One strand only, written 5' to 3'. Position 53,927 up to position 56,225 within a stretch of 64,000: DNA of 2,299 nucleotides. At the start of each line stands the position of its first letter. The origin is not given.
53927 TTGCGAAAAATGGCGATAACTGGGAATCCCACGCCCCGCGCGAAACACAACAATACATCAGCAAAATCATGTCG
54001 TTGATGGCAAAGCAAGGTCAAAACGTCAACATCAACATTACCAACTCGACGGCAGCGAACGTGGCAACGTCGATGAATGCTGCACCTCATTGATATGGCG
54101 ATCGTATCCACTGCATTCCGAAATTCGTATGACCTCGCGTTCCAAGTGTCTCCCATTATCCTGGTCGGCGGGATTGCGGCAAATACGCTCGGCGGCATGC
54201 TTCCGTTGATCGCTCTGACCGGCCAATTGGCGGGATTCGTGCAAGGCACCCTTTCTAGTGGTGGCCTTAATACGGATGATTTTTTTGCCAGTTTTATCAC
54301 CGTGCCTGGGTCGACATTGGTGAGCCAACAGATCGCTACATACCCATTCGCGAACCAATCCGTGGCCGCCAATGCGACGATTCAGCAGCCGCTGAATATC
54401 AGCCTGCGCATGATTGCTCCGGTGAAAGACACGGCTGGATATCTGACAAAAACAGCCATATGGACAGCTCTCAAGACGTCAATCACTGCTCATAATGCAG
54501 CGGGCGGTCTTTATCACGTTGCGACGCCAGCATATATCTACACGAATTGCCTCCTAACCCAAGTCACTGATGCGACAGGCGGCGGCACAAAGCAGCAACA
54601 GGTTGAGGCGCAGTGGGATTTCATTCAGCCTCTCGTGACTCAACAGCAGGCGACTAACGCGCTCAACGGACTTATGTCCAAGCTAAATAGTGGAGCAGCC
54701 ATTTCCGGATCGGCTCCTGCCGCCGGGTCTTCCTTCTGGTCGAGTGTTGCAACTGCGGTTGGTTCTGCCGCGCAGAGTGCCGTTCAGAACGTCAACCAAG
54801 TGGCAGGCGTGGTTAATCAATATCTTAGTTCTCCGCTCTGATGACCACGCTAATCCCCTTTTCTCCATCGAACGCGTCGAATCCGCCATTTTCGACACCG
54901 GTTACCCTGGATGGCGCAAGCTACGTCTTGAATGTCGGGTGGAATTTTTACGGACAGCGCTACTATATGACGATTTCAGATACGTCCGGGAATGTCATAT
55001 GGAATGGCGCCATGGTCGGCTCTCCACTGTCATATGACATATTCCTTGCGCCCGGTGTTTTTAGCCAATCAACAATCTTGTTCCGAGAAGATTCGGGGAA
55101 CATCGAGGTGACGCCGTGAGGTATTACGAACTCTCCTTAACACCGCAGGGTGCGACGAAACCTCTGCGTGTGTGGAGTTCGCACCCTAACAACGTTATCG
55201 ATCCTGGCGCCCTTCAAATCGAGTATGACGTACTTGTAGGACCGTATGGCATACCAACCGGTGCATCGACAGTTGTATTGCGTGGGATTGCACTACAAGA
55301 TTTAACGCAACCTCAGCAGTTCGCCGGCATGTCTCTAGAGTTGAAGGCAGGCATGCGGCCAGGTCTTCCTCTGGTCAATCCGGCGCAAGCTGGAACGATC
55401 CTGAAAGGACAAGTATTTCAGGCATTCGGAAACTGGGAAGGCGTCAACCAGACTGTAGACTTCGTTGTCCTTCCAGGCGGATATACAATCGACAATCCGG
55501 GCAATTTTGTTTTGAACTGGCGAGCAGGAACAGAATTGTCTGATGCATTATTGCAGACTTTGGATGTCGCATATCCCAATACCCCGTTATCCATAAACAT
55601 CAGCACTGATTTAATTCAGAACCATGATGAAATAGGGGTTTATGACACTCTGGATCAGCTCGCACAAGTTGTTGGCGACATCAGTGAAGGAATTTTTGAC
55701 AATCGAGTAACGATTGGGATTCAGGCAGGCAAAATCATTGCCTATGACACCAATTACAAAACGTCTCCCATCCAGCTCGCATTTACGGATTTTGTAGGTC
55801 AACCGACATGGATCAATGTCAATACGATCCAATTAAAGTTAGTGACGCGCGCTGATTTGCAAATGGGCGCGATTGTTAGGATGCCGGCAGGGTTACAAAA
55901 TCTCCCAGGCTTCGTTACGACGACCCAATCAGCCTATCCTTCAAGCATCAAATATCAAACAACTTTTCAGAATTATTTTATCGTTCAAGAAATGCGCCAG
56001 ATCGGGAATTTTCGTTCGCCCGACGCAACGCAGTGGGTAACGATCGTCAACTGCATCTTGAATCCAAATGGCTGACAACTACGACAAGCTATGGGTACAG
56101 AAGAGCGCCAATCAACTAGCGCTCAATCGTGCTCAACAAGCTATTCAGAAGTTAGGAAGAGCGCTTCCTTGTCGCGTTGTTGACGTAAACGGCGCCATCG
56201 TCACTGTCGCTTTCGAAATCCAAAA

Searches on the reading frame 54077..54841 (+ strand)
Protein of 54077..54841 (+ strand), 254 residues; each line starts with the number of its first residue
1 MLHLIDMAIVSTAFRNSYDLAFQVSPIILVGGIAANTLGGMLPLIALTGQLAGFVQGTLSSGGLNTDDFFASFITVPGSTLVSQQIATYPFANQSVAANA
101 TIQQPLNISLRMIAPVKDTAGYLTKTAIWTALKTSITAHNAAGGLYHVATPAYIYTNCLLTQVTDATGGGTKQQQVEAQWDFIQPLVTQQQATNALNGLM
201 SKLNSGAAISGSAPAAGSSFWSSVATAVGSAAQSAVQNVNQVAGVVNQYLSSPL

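Call 71: search_protein_families(library=phrogs, proteins=[window:54077-54841:+], max_evalue=0.001)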
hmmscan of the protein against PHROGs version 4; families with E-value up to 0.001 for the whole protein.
window:54077-54841:+ (254 aa): 1 family
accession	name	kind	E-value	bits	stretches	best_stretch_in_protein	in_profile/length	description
phrog_7750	-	unknown function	1.3e-63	215.5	1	14-228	4-214/222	-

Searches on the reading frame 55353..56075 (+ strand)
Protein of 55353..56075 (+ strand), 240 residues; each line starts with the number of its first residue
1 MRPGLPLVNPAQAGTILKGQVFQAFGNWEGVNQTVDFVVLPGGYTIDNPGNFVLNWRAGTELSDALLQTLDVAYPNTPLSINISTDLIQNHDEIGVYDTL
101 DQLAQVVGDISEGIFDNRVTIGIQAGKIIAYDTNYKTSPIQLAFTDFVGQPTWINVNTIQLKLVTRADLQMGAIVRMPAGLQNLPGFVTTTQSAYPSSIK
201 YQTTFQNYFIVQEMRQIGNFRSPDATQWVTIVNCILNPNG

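Call 71: search_protein_families(library=phrogs, proteins=[window:55353-56075:+], max_evalue=0.001)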
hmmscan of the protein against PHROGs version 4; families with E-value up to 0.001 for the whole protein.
window:55353-56075:+ (240 aa): 1 family
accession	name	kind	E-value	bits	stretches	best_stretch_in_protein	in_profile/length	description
phrog_196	-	tail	9.2e-14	51.9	1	12-234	163-358/536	baseplate hub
